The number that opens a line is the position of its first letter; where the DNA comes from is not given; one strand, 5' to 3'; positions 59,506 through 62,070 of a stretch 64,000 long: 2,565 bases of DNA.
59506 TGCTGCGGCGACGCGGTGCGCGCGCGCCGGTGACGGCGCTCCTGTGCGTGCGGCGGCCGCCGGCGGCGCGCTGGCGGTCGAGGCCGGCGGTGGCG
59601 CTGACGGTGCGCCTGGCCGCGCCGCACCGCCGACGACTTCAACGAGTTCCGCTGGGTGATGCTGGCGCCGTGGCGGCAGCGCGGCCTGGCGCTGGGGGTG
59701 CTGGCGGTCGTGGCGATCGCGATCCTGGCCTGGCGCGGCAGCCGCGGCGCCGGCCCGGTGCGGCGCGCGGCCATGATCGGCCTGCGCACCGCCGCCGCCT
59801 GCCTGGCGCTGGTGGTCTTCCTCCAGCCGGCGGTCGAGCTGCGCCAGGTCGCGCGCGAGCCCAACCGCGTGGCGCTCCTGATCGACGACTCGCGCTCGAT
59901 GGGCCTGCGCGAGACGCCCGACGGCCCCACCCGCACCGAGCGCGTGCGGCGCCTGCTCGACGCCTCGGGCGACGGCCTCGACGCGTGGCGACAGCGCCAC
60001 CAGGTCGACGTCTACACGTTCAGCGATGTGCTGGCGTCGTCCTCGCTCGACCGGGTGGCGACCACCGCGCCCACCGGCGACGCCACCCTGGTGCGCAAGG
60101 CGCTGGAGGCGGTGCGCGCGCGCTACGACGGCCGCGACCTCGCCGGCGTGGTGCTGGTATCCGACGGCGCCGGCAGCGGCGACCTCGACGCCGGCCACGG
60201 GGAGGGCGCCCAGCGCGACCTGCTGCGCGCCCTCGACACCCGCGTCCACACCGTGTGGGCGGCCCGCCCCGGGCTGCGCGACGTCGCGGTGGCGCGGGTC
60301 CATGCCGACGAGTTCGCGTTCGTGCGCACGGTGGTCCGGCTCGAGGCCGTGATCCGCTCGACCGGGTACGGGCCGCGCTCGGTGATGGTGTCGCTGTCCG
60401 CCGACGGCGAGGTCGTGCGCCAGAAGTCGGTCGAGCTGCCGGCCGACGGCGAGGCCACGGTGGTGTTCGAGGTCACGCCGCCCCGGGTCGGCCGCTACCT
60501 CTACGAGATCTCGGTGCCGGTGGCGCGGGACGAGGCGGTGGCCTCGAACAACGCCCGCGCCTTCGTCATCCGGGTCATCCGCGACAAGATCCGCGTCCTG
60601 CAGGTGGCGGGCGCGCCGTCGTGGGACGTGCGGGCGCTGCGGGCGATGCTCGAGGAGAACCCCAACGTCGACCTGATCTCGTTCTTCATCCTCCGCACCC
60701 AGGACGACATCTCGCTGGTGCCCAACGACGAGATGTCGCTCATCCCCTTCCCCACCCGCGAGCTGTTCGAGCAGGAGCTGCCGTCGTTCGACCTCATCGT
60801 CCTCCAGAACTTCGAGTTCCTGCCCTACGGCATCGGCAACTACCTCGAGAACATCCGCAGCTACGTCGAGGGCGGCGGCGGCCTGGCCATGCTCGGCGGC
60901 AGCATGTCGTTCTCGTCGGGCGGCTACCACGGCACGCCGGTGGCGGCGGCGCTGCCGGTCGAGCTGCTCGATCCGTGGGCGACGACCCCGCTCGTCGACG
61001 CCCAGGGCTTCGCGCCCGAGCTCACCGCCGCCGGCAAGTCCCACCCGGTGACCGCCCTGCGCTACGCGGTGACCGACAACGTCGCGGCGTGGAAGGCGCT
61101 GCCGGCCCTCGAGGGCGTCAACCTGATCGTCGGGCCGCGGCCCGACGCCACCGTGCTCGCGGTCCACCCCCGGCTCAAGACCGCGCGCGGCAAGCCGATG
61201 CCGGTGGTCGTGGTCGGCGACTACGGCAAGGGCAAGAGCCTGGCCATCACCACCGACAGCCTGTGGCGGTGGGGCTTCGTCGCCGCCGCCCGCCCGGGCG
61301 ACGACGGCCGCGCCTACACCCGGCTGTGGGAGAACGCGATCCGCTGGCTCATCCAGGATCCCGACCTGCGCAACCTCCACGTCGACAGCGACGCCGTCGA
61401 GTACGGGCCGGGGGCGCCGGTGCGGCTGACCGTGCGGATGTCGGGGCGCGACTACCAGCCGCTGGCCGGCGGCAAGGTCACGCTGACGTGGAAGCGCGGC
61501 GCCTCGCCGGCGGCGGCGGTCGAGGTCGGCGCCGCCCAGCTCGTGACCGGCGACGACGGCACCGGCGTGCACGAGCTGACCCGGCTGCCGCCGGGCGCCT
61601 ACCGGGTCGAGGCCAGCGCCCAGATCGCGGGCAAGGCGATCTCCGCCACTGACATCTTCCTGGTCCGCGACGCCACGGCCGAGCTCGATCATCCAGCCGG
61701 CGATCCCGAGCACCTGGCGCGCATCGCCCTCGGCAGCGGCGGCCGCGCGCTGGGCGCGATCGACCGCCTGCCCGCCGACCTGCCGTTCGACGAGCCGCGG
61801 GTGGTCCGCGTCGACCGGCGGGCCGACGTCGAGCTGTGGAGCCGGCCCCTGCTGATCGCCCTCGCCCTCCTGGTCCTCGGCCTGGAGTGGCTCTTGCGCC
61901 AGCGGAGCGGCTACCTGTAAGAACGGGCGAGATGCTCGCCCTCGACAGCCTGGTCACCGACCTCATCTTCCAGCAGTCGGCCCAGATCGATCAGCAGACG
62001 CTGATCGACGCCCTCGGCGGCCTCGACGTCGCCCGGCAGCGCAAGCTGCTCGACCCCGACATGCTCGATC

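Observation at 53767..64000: Two divergent envelope gene sets: outer-membrane barrel + ABC-2 exporter + tandem-AAA ATPase versus Tat-DUF4159 + BatA-like double-TM/VWA/GATase-like protein + 410-aa unknown + TolB-like protein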

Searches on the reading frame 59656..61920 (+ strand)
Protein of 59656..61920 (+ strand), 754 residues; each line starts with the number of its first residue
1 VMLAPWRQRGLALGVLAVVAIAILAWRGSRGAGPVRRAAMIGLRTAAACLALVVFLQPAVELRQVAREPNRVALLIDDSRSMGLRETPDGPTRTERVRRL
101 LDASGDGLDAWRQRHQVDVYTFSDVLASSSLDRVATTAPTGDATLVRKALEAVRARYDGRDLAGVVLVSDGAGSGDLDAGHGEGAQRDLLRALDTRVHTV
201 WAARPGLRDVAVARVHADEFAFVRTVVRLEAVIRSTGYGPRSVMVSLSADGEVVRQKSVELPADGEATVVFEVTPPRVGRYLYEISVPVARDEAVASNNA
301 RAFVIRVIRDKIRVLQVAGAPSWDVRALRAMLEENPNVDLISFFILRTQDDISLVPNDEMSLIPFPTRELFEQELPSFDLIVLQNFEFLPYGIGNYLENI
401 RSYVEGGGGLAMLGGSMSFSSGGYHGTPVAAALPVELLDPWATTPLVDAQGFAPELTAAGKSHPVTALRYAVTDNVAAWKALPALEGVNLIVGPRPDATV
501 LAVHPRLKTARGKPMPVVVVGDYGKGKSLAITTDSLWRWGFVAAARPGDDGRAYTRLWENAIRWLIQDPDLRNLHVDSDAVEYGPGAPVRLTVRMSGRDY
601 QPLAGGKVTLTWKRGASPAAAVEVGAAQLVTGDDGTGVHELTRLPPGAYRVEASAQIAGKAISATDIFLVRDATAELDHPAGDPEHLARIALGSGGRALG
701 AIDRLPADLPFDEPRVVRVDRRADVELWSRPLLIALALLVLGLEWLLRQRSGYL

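Call 8: search_protein_families(library=pfam, proteins=[window:59656-61920:+], max_evalue=0.01)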
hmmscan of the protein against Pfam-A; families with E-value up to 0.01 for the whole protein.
window:59656-61920:+ (754 aa): 2 families
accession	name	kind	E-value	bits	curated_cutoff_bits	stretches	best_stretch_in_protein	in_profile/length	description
PF07090.17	GATase1_like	-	2.5e-16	60.4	27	1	393-566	93-246/247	Putative glutamine amidotransferase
PF16640.11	Big_3_5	-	0.0024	18.9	35.5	0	580-653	7-67/88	Bacterial Ig-like domain (group 3)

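Call 9: search_protein_families(library=ncbifam, proteins=[window:59656-61920:+], max_evalue=0.1)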
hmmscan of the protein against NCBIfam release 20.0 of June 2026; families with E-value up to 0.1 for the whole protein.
window:59656-61920:+ (754 aa): 0 families

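Call 72: search_protein_families(library=padloc, proteins=[window:59656-61920:+], max_evalue=0.001)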
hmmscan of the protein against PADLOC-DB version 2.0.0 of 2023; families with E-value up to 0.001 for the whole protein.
window:59656-61920:+ (754 aa): 0 families
